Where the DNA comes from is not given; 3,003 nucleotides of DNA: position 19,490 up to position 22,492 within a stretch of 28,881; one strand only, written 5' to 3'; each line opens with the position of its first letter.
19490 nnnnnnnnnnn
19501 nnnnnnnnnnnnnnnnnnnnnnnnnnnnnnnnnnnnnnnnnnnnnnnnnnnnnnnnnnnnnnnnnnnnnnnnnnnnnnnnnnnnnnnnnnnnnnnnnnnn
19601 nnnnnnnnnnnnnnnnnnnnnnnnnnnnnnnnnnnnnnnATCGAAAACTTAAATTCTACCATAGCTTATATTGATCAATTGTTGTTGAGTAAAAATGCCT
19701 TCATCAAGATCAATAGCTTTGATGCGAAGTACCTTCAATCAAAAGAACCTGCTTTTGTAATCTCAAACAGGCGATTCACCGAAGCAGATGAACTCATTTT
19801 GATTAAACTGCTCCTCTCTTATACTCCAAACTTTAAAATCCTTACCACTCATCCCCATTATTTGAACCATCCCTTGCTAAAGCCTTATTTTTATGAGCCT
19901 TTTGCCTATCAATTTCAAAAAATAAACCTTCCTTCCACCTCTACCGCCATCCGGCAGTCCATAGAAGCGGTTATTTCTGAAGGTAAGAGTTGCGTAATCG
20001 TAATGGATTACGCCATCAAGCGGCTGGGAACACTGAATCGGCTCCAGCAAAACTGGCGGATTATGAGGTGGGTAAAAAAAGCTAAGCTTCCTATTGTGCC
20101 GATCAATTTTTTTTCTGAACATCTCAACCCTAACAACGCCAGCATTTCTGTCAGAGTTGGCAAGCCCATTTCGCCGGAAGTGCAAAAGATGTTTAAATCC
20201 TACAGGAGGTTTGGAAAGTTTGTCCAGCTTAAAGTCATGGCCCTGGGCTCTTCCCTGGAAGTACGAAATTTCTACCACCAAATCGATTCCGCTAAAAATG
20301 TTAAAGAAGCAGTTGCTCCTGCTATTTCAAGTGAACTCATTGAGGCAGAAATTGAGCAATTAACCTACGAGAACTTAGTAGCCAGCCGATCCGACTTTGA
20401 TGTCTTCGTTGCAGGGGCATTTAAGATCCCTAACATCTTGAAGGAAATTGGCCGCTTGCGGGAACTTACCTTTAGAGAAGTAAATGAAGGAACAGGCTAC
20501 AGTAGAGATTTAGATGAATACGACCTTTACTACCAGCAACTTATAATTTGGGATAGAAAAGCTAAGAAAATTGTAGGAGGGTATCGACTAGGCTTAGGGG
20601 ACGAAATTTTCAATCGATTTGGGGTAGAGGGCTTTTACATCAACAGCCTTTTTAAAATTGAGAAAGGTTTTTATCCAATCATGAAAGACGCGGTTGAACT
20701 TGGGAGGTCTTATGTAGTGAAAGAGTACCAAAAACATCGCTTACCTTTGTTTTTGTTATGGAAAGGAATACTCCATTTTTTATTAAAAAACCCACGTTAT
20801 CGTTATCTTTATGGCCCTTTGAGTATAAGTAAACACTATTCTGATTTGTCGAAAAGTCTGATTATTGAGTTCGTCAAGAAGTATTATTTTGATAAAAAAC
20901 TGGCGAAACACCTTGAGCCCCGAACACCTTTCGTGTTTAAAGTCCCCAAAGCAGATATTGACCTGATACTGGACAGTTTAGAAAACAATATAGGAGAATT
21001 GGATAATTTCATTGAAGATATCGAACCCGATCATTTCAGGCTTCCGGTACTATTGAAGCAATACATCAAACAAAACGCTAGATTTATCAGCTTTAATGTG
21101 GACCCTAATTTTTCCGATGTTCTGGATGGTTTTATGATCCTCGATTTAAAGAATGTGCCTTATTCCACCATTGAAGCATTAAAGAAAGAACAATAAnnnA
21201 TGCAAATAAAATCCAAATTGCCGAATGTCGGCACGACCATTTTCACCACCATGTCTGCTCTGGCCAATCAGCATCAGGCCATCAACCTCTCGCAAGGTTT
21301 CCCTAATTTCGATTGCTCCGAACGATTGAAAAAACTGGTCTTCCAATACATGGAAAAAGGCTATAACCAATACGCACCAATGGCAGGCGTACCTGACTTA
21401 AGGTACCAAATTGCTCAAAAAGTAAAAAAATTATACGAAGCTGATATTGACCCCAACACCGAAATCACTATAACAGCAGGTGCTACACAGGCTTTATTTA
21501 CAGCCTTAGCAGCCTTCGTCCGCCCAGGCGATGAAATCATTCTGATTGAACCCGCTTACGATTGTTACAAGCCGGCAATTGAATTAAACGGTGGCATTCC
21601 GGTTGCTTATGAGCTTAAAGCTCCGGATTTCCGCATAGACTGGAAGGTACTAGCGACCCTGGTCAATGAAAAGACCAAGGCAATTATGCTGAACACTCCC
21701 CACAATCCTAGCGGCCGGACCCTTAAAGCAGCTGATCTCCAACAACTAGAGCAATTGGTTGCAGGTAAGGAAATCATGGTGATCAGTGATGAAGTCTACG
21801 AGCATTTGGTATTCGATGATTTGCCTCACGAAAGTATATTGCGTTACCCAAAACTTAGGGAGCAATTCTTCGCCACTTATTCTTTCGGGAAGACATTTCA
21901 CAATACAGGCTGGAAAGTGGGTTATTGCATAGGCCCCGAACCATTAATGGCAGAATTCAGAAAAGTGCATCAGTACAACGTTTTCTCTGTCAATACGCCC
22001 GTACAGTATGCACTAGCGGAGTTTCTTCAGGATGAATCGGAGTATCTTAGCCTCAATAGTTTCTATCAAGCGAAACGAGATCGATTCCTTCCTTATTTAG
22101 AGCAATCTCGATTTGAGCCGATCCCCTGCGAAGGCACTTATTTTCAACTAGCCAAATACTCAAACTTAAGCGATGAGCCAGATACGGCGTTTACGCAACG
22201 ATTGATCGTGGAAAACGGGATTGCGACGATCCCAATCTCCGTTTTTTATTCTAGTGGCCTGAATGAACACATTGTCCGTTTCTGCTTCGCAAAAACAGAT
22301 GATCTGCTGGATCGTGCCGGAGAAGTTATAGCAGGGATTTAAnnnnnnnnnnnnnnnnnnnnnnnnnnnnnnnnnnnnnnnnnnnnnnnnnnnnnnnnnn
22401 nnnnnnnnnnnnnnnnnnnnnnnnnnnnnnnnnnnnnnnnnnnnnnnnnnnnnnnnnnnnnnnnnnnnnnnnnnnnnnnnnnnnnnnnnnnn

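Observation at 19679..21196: OlsB-like N-acyltransferase fused to a PlsC-like domain whose catalytic His is replaced, and with no ATG start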

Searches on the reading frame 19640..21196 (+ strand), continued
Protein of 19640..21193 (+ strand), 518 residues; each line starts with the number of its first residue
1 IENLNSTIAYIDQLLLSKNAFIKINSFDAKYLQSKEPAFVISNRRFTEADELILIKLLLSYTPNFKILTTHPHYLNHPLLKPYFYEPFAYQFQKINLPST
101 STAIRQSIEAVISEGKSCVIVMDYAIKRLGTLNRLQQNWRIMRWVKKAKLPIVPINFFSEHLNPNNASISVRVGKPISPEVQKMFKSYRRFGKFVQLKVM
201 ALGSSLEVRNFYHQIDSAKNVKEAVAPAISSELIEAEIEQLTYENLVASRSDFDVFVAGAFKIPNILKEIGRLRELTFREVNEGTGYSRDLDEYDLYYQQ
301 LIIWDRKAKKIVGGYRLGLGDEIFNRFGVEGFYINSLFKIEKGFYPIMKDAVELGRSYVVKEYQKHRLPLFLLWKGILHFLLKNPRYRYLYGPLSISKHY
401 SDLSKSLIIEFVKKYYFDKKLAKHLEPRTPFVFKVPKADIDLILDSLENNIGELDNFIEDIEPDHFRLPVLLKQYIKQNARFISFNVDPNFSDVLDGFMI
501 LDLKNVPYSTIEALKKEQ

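Call 46: search_protein_families(library=ncbifam, proteins=[L002:7474-8214:+, L001:7871-8596:+, L013:7520-8254:+, L075:7189-7917:+, L067:7570-8328:+], max_evalue=0.001)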
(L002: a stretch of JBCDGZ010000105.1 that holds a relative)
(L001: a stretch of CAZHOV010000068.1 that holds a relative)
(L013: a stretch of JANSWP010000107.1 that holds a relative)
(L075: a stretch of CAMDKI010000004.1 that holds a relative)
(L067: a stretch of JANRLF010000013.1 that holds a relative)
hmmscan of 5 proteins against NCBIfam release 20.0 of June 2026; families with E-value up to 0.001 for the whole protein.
L002:7474-8214:+ (247 aa): 5 families
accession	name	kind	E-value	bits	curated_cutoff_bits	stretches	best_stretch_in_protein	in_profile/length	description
NF052553.1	LyOrLpactfOlsABRUA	equivalog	5.2e-27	94.6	300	1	8-167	5-166/263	lyso-ornithine lipid O-acyltransferase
NF052552.1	LyOrLpactfOlsARHOCB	equivalog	6e-27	94.3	300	1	11-219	31-249/271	lyso-ornithine lipid O-acyltransferase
TIGR00530.1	AGP_acyltrn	subfamily_domain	2.8e-22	78.9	102.95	1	54-176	1-128/130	1-acylglycerol-3-phosphate O-acyltransferase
NF011593.0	PRK15018.1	equivalog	3.9e-07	30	501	1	5-177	2-179/245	1-acylglycerol-3-phosphate O-acyltransferase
NF006386.0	PRK08633.1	equivalog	2.1e-06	25.8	1221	1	49-219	421-590/1147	acyl-[ACP]--phospholipid O-acyltransferase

L001:7871-8596:+ (242 aa): 7 families
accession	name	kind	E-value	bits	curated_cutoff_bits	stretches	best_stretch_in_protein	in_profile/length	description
NF052553.1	LyOrLpactfOlsABRUA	equivalog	1.1e-32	113.2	300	1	1-219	1-242/263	lyso-ornithine lipid O-acyltransferase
TIGR00530.1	AGP_acyltrn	subfamily_domain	1.1e-24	86.6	102.95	1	52-174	4-129/130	1-acylglycerol-3-phosphate O-acyltransferase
NF052552.1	LyOrLpactfOlsARHOCB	equivalog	9.2e-24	83.9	300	1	12-224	35-260/271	lyso-ornithine lipid O-acyltransferase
NF011593.0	PRK15018.1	equivalog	5e-09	36.2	501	1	2-176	2-181/245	1-acylglycerol-3-phosphate O-acyltransferase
NF006386.0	PRK08633.1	equivalog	3.9e-08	31.5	1221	1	64-188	442-565/1147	acyl-[ACP]--phospholipid O-acyltransferase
NF058536.1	LPAAT_acyl_YihG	equivalog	4.7e-06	26.1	260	1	31-118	49-142/290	1-acylglycerol-3-phosphate O-acyltransferase, YihG family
NF010621.0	PRK14014.1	domain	2.5e-05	23.5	186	1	33-118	56-147/301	acetyltransferase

L013:7520-8254:+ (245 aa): 7 families
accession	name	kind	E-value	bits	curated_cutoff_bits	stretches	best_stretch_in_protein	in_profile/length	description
NF052552.1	LyOrLpactfOlsARHOCB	equivalog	7.5e-26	90.7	300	1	10-218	31-249/271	lyso-ornithine lipid O-acyltransferase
TIGR00530.1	AGP_acyltrn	subfamily_domain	4.7e-25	87.8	102.95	1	54-176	2-129/130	1-acylglycerol-3-phosphate O-acyltransferase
NF052553.1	LyOrLpactfOlsABRUA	equivalog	8.6e-24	84.1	300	1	5-216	3-234/263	lyso-ornithine lipid O-acyltransferase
NF011593.0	PRK15018.1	equivalog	9.9e-10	38.6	501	1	6-177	4-180/245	1-acylglycerol-3-phosphate O-acyltransferase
NF006386.0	PRK08633.1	equivalog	4.3e-09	34.7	1221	1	41-223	416-595/1147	acyl-[ACP]--phospholipid O-acyltransferase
NF010621.0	PRK14014.1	domain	0.0001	21.5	186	1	65-152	87-190/301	acetyltransferase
NF058536.1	LPAAT_acyl_YihG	equivalog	0.00048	19.5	260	0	39-152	56-185/290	1-acylglycerol-3-phosphate O-acyltransferase, YihG family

L075:7189-7917:+ (243 aa): 6 families
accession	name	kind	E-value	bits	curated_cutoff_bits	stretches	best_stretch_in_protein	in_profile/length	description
TIGR00530.1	AGP_acyltrn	subfamily_domain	4.9e-27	94.3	102.95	1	62-177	11-129/130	1-acylglycerol-3-phosphate O-acyltransferase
NF052553.1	LyOrLpactfOlsABRUA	equivalog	1.5e-19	70.2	300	1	31-164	29-163/263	lyso-ornithine lipid O-acyltransferase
NF052552.1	LyOrLpactfOlsARHOCB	equivalog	8.1e-19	67.6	300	1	19-202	39-231/271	lyso-ornithine lipid O-acyltransferase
NF006386.0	PRK08633.1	equivalog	1.6e-11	42.7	1221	1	40-178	414-552/1147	acyl-[ACP]--phospholipid O-acyltransferase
NF011593.0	PRK15018.1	equivalog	4e-09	36.6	501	1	67-178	66-180/245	1-acylglycerol-3-phosphate O-acyltransferase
NF005291.0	PRK06814.1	equivalog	3.1e-08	32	1349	1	12-178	404-564/1140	acyl-[ACP]--phospholipid O-acyltransferase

L067:7570-8328:+ (253 aa): 6 families
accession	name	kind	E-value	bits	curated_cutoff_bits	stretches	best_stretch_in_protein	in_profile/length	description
TIGR00530.1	AGP_acyltrn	subfamily_domain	1.1e-22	80.2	102.95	1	54-177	1-129/130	1-acylglycerol-3-phosphate O-acyltransferase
NF052553.1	LyOrLpactfOlsABRUA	equivalog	8.5e-22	77.5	300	1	2-226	3-242/263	lyso-ornithine lipid O-acyltransferase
NF052552.1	LyOrLpactfOlsARHOCB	equivalog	2e-16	59.8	300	1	4-221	20-251/271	lyso-ornithine lipid O-acyltransferase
NF006386.0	PRK08633.1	equivalog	1.9e-08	32.5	1221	1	60-187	434-556/1147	acyl-[ACP]--phospholipid O-acyltransferase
NF011593.0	PRK15018.1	equivalog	2.6e-07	30.6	501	1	7-177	4-179/245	1-acylglycerol-3-phosphate O-acyltransferase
NF005291.0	PRK06814.1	equivalog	0.00051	18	1349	1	67-178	455-564/1140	acyl-[ACP]--phospholipid O-acyltransferase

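Call 60: search_protein_representatives(alignment_id=A1)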
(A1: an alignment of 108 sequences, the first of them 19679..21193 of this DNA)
Query: 108 sequences, 528 profile positions. Proteins with E-value up to 0.001 (for the whole library): 4028; up to 1e-10: 2640; up to 1e-30: 1447. The best 150 are listed.
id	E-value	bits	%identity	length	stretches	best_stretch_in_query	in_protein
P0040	6.0e-215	731.5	-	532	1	4-525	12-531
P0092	1.1e-201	687.7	-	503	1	17-523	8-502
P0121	1.4e-198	677.5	-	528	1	8-527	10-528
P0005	3.8e-198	676.0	-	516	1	6-526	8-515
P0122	1.4e-195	667.6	-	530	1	6-527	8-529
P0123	1.7e-180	617.8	-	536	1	11-526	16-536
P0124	4.1e-169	580.2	-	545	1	8-526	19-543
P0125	5.0e-168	576.6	-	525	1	15-527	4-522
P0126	7.9e-163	559.5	-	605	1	6-526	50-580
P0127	1.4e-160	552.0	-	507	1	8-527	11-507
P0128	2.1e-160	551.5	-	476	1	177-527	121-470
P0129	2.0e-157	541.7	-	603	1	8-527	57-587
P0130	6.5e-156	536.6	-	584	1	8-524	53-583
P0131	1.1e-155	535.9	-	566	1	9-527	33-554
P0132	1.1e-153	529.3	-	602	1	8-527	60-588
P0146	4.9e-146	504.1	-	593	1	7-527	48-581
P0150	4.0e-145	501.1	-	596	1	6-526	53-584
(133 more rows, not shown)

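Call 62: find_encoding_contigs(protein=P0146, flank=4000, max_places=2)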
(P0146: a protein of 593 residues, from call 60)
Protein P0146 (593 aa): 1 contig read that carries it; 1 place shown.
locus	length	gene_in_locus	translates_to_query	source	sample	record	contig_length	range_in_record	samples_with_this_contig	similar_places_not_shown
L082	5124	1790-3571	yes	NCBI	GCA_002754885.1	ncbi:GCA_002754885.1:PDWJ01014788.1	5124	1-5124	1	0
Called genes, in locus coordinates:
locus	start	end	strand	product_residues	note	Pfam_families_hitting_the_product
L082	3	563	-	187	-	?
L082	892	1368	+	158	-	PF18347:DUF5606, PF21186:DUF6852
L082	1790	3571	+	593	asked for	PF13444:Acetyltransf_5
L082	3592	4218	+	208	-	PF01810:LysE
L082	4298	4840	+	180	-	PF16117:DUF4833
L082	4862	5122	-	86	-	?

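Call 63: find_encoding_contigs(protein=P0150, flank=4000, max_places=2)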
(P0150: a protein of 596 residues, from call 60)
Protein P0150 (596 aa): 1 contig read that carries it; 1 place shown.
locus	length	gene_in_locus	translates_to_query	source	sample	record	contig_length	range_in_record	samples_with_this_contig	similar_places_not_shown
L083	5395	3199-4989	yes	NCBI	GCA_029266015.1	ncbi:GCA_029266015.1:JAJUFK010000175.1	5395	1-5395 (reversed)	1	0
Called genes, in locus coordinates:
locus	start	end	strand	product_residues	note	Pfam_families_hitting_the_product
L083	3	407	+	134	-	?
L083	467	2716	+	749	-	PF13620:CarboxypepD_reg, PF13715:CarbopepD_reg_2, PF07715:Plug, PF00593:TonB_dep_Rec_b-barrel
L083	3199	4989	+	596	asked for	PF13444:Acetyltransf_5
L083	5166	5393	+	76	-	?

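Call 64: find_encoding_contigs(protein=P0129, flank=4000, max_places=2)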
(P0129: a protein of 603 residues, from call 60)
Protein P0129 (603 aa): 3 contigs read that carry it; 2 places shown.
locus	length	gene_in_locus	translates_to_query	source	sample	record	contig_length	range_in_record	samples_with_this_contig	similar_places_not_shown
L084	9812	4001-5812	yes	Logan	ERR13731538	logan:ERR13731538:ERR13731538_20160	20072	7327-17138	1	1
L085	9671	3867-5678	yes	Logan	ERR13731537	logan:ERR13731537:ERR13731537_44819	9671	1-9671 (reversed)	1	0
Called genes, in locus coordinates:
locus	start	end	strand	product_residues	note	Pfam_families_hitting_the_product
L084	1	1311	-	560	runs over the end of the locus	PF00515:TPR_1 (faint), PF07719:TPR_2 (faint), PF10952:DUF2753 (faint), PF13414:TPR_11 (faint)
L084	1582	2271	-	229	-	PF13174:TPR_6 (faint), PF09976:TPR_21 (faint), PF07719:TPR_2 (faint), PF00515:TPR_1 (faint), PF13176:TPR_7 (faint), PF13181:TPR_8 (faint), PF13428:TPR_14 (faint), PF13432:TPR_16 (weak), +1 more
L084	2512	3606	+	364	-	PF02463:SMC_N, PF13175:AAA_15, PF13476:AAA_23, PF13304:AAA_21 (weak)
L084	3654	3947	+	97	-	PF05258:DciA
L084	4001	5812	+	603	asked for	PF19576:Acyltransf_2, PF01553:Acyltransferase, PF13444:Acetyltransf_5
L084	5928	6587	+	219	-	PF01810:LysE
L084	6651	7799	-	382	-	PF04055:Radical_SAM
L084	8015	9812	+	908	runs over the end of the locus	-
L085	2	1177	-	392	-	?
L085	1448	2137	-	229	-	PF13174:TPR_6 (faint), PF09976:TPR_21 (faint), PF07719:TPR_2 (faint), PF00515:TPR_1 (faint), PF13176:TPR_7 (faint), PF13181:TPR_8 (faint), PF13428:TPR_14 (faint), PF13432:TPR_16 (weak), +1 more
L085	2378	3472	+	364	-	PF02463:SMC_N, PF13175:AAA_15, PF13476:AAA_23, PF13304:AAA_21 (weak)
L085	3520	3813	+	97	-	PF05258:DciA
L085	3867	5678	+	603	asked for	PF19576:Acyltransf_2, PF01553:Acyltransferase, PF13444:Acetyltransf_5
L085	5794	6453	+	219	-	PF01810:LysE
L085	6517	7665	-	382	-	PF04055:Radical_SAM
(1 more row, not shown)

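Call 75: list_cluster_members(proteins=[P0001])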
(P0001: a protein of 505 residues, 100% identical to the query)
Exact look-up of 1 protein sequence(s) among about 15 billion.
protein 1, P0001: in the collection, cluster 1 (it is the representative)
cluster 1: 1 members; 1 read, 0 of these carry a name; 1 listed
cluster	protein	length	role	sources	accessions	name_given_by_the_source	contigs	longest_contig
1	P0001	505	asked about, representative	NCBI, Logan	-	-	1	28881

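Call 76: find_related_loci(query=window:19640-21193:+, collection=metagenome_contigs, flank=3000)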
Query window:19640-21193:+ (518 aa) in metagenome_contigs; peptide patterns used: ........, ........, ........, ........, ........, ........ (x = any residue, [..] = any of these).
473 stretches matched a pattern; 21 encode a relative of the query (tblastn E <= 1e-3); 21 distinct loci.
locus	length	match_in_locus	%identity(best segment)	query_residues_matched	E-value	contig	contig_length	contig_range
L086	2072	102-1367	57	106-517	4e-170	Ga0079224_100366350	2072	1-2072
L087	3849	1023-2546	41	35-517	7e-120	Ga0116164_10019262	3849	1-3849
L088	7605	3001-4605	41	8-517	2e-114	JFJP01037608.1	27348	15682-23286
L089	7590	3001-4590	36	8-514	6e-111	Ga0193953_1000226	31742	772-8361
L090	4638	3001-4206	43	138-517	8e-105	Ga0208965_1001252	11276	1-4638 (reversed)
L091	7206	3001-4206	43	138-517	8e-105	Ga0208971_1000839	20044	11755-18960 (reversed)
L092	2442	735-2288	36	22-517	5e-108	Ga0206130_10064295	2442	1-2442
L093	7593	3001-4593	36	9-517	6e-103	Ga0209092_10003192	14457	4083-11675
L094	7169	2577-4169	35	9-517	1e-102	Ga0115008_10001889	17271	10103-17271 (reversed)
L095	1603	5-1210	41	138-517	6e-110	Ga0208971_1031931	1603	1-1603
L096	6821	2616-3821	41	138-517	3e-101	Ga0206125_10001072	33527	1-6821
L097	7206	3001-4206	41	138-517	5e-101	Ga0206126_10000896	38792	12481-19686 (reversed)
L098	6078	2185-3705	36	35-517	1e-99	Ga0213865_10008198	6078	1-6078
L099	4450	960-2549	33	10-517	5e-97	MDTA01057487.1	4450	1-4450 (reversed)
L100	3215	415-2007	35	9-517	1e-96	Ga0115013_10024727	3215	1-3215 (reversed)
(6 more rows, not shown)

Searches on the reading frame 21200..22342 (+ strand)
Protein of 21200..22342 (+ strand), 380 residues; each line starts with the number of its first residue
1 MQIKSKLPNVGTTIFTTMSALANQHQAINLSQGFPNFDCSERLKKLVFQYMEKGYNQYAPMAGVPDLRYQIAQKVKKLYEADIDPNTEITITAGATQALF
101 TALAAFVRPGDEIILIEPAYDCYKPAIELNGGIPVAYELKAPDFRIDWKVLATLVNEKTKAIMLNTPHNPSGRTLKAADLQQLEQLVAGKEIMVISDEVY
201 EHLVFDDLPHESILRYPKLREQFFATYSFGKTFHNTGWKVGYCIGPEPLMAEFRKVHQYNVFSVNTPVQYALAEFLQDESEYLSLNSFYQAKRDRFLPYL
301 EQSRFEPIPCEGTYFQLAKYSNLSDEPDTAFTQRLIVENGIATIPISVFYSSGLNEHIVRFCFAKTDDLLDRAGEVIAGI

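Call 39: search_protein_families(library=pfam, proteins=[window:21200-22342:+], max_evalue=0.0001)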
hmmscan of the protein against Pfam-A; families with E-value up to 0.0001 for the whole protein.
window:21200-22342:+ (380 aa): 3 families
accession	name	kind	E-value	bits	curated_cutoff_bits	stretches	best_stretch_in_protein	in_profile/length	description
PF00155.27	Aminotran_1_2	-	1.6e-58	199.1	19.7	1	27-375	3-359/361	Aminotransferase class I and II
PF01041.23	DegT_DnrJ_EryC1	-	2.7e-08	33.9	19.8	1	92-197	45-145/360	DegT/DnrJ/EryC1/StrS aminotransferase family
PF01053.26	Cys_Met_Meta_PP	-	2.6e-06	26.7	27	1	87-200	68-176/381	Cys/Met metabolism PLP-dependent enzyme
